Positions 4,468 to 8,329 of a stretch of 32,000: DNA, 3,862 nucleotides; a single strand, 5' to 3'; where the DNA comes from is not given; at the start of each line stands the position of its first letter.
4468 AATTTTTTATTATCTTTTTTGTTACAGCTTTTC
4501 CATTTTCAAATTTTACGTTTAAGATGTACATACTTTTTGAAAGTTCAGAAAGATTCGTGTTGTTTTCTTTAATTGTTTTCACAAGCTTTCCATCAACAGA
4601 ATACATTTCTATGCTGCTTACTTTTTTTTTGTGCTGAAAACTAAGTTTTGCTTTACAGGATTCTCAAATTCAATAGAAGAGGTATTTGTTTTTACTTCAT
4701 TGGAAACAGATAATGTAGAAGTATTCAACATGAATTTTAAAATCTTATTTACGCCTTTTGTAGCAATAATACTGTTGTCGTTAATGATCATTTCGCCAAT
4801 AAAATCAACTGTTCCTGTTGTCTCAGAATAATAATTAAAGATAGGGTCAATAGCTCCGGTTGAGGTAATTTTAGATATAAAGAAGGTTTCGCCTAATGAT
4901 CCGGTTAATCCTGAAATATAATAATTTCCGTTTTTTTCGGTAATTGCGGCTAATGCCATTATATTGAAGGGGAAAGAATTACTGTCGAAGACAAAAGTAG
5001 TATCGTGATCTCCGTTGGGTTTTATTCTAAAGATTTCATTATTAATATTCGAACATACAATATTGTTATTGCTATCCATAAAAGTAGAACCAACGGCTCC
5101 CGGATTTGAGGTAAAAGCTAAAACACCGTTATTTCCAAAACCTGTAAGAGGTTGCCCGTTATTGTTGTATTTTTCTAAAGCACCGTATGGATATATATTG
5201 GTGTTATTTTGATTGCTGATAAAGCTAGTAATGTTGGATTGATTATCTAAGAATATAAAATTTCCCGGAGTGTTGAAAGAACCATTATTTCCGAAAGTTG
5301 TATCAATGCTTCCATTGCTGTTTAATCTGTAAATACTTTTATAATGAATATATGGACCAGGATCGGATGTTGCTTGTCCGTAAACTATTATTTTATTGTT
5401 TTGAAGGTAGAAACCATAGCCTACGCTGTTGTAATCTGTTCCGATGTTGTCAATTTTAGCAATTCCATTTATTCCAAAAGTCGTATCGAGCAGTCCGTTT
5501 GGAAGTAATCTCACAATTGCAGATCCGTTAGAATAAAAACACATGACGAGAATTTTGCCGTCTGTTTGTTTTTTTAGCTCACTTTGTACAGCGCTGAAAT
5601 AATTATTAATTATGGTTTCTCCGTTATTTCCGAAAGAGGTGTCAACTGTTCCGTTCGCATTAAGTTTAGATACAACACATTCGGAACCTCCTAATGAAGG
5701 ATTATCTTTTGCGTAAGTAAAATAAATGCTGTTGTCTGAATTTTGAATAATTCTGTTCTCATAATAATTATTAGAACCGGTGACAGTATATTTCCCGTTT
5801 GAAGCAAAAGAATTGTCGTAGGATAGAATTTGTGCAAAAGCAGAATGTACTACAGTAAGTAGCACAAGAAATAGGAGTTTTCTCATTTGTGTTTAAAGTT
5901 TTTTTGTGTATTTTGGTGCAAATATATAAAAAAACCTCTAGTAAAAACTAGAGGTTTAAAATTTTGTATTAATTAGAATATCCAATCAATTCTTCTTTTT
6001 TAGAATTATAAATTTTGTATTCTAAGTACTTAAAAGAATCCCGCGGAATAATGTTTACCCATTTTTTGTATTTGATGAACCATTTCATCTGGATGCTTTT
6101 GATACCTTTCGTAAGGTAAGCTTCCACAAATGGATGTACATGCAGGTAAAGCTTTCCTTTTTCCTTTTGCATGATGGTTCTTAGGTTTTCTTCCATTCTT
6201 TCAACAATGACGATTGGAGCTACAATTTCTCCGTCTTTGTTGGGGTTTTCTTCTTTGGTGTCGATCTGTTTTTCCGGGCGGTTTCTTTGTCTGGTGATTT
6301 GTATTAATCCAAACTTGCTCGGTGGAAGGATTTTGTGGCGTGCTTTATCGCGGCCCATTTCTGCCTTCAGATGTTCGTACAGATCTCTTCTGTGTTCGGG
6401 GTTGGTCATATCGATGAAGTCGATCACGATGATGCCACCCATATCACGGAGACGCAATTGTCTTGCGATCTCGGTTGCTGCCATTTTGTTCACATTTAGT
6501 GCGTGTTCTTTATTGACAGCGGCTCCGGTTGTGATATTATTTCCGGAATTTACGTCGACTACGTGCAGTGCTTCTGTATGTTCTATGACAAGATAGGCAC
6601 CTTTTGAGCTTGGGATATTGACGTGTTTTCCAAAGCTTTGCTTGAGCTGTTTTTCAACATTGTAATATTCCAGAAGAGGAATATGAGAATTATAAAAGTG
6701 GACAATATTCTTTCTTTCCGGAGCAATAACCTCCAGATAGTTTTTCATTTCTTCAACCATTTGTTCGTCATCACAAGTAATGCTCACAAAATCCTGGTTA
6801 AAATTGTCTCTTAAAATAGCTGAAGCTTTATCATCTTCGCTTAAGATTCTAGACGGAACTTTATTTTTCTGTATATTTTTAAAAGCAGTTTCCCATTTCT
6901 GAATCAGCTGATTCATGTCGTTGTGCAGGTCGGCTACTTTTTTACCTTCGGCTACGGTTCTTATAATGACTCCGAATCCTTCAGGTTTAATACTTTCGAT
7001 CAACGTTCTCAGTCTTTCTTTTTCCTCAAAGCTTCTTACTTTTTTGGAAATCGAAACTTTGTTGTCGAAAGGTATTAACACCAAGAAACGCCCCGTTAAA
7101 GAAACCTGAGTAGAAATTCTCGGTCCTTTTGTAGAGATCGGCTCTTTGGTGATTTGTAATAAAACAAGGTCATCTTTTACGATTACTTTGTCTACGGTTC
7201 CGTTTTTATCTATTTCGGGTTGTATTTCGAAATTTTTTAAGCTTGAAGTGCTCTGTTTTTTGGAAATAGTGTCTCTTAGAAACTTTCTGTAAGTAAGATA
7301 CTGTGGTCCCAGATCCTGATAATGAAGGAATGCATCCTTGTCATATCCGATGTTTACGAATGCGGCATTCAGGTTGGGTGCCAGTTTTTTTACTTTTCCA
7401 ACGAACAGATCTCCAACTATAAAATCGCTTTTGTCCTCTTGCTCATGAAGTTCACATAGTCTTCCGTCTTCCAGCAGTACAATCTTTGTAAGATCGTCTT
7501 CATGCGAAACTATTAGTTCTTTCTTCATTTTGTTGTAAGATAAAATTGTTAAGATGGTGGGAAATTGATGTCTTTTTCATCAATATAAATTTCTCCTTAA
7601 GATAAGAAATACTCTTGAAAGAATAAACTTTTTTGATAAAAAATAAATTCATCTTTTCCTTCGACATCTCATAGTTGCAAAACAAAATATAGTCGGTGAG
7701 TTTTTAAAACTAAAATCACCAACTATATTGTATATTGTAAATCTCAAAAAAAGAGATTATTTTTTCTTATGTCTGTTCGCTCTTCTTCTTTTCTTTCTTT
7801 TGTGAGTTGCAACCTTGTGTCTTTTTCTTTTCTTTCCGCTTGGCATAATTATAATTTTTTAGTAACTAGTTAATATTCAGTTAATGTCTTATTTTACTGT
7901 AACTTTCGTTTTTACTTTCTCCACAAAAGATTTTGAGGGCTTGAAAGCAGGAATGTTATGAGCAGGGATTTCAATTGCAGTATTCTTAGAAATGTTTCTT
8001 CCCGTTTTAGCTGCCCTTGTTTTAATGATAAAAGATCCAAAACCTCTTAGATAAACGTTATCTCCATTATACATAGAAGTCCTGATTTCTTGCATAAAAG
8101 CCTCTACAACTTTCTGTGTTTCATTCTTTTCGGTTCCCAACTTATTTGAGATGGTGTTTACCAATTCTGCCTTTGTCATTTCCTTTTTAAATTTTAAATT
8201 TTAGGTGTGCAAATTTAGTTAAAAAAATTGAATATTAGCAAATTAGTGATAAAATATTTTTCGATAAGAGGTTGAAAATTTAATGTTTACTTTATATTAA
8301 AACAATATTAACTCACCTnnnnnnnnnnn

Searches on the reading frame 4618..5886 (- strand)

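Call 7: search_protein_families(library=pfam, proteins=[window:4618-5886:-], max_evalue=0.01)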
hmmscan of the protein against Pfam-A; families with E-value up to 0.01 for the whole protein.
window:4618-5886:- (422 aa): 1 family
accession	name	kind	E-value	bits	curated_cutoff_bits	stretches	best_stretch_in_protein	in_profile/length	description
PF17164.10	DUF5122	-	5.8e-18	65.3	27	2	107-137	1-36/36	Domain of unknown function (DUF5122) beta-propeller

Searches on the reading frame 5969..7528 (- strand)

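Call 7: search_protein_families(library=pfam, proteins=[window:5969-7528:-], max_evalue=0.01)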
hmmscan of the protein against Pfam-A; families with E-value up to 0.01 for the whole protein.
window:5969-7528:- (519 aa): 1 family
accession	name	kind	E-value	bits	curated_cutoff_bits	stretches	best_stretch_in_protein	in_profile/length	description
PF10150.14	RNase_E_G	-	2.1e-94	316.4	25.5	1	143-415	1-269/270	Ribonuclease E/G family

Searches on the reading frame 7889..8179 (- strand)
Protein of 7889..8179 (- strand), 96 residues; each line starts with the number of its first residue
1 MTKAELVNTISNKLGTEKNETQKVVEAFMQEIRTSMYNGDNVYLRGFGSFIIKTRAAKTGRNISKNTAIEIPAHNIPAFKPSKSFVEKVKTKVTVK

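Call 7: search_protein_families(library=pfam, proteins=[window:7889-8179:-], max_evalue=0.01)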
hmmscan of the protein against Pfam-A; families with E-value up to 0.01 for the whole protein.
window:7889-8179:- (96 aa): 5 families
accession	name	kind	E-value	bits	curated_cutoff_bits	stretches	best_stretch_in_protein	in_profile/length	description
PF00216.26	Bac_DNA_binding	-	5.7e-28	97.4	22.4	1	1-90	1-90/90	Bacterial DNA-binding protein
PF18291.6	HU-HIG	-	1.7e-08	35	26.2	1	2-92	33-121/125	HU domain fused to wHTH, Ig, or Glycine-rich motif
PF14908.11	HU-CCDC81_euk_1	-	0.00019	21.9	26.1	1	17-91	20-87/89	CCDC81 eukaryotic HU domain 1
PF18175.6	HU-CCDC81_bac_2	-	0.00049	20.4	35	1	6-53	3-50/70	CCDC81-like prokaryotic HU domain 2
PF18289.6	HU-CCDC81_euk_2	-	0.00064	20.1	26.1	1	9-58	9-60/75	CCDC81 eukaryotic HU domain 2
